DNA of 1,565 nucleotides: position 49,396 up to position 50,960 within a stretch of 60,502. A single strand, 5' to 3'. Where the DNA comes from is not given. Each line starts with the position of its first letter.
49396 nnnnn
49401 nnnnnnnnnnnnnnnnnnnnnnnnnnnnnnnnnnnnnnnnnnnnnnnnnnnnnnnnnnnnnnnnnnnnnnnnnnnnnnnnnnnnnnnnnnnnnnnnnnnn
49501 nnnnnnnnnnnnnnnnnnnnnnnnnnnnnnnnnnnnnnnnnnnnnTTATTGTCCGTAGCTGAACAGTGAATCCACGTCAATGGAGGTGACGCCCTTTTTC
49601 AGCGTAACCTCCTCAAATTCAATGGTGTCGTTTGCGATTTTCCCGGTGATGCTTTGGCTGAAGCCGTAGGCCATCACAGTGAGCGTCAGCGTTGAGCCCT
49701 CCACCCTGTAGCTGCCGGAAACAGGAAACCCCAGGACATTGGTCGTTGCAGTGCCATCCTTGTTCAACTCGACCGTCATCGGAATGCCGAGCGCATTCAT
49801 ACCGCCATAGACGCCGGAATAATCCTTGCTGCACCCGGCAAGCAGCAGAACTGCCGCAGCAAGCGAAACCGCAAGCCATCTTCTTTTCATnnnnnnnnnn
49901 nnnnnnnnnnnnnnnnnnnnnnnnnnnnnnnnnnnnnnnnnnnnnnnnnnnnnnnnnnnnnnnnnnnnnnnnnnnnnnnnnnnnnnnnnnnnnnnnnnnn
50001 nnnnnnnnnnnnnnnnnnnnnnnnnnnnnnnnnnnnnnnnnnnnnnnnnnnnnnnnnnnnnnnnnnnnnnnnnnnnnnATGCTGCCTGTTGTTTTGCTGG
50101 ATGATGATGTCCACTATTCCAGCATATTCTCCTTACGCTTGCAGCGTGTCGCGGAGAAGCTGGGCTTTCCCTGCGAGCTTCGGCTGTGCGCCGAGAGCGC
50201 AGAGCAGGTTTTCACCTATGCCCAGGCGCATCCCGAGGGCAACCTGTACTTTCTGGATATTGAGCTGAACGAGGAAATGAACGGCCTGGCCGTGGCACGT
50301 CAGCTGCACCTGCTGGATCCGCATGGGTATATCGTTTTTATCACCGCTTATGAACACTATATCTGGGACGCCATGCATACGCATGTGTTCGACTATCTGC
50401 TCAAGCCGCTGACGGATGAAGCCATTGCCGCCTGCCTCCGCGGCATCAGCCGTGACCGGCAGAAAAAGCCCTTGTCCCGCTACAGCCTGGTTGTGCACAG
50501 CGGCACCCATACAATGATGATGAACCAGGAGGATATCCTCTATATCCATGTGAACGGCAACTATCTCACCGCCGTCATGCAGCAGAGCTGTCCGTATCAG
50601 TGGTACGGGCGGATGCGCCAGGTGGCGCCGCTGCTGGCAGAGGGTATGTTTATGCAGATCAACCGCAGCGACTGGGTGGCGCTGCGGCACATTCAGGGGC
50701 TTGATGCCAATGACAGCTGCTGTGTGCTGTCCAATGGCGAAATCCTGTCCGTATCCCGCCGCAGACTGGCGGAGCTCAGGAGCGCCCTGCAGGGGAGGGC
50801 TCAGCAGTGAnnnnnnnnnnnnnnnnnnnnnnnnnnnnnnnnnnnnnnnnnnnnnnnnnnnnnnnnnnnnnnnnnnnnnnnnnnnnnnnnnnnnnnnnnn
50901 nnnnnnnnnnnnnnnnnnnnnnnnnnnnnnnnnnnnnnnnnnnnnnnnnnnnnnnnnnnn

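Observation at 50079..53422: LytTR regulator with two tandem AgrC-like kinases whose catalytic defects are reciprocal (one H-box-dead, one ATP-site-dead)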

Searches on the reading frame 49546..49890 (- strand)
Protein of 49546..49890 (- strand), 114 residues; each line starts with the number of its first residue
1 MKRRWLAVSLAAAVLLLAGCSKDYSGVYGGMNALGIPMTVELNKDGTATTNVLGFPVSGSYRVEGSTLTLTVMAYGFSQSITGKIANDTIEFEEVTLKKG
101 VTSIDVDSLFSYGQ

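Call 63: search_protein_families(library=pfam, proteins=[window:49546-49890:-], max_evalue=0.01)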
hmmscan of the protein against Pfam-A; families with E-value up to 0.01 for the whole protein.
window:49546-49890:- (114 aa): 1 family
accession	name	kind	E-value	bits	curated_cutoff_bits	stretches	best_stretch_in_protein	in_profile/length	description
PF18692.7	DUF5640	-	0.0058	16.9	28.5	1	37-94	14-72/85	Family of unknown function (DUF5640)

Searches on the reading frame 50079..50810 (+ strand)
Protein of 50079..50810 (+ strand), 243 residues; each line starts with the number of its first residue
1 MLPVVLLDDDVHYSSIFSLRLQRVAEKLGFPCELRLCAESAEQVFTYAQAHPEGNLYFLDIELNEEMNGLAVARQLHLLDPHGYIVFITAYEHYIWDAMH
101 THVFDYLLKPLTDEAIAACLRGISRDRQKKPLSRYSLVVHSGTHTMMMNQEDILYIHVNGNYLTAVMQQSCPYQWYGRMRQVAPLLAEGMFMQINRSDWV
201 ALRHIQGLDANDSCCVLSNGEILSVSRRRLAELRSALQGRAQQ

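Call 3: search_protein_families(library=pfam, proteins=[window:50079-50810:+], max_evalue=1)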
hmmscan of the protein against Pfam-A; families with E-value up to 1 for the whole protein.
window:50079-50810:+ (243 aa): 2 families
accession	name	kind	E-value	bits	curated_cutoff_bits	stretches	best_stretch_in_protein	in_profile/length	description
PF04397.21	LytTR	-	1.7e-13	51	22.6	1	145-237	3-97/98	LytTr DNA-binding domain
PF00072.30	Response_reg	-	2.6e-10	40.9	30.2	1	21-119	14-109/111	Response regulator receiver domain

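Call 4: search_protein_families(library=ncbifam, proteins=[window:50079-50810:+], max_evalue=1)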
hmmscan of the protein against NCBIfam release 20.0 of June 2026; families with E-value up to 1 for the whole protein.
window:50079-50810:+ (243 aa): 22 families
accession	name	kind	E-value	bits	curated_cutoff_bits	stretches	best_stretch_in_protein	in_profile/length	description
NF008677.0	PRK11697.1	equivalog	4.1e-17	62.3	246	1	37-237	33-235/238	two-component system response regulator BtsR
NF010684.1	PRK14084.1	equivalog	2.3e-14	53.7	375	2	55-129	48-121/254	response regulator transcription factor LytR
NF046049.1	quorum_RR_AgrA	equivalog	1.2e-09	38.1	400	1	31-230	30-235/238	quorum-sensing response regulator AgrA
NF033791.1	ActR_PrrA_rreg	equivalog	9.3e-06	25.7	250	1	4-131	4-124/173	ActR/PrrA/RegA family redox response regulator transcription factor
NF007750.0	PRK10430.1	equivalog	4.3e-05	23.2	262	1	1-127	1-124/239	two-component system response regulator DcuR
NF009970.0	PRK13435.1-1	equivalog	4.6e-05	23.4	143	1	14-126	9-114/125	response regulator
NF009973.0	PRK13435.1-4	equivalog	6.5e-05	23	158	1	16-133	19-131/154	response regulator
NF007689.0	PRK10365.1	equivalog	0.00021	20.2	760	1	4-120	8-117/441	sigma-54-dependent response regulator transcription factor ZraR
TIGR01818.1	ntrC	equivalog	0.0004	19.3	558.6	1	22-130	15-121/463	nitrogen regulation protein NR(I)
NF008469.0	PRK11361.1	equivalog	0.00056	18.7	714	1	37-114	34-110/461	acetoacetate metabolism transcriptional regulator AtoC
NF008296.0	PRK11083.1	equivalog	0.00082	18.8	273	1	41-156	36-148/228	two-component system response regulator CreB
NF006623.1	PRK09191.1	subfamily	0.0019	18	240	1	16-119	148-247/258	PhyR family response regulator anti-anti-sigma factor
NF051850.1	RespRegRprY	equivalog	0.0019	17.6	370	1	43-130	40-126/234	response regulator transcription factor RprY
NF011896.0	PRK15369.1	equivalog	0.0025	17.4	242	1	52-127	48-124/211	two component system response regulator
NF010076.0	PRK13557.1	subfamily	0.0051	15.3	631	1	26-121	436-530/540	histidine kinase famiy protein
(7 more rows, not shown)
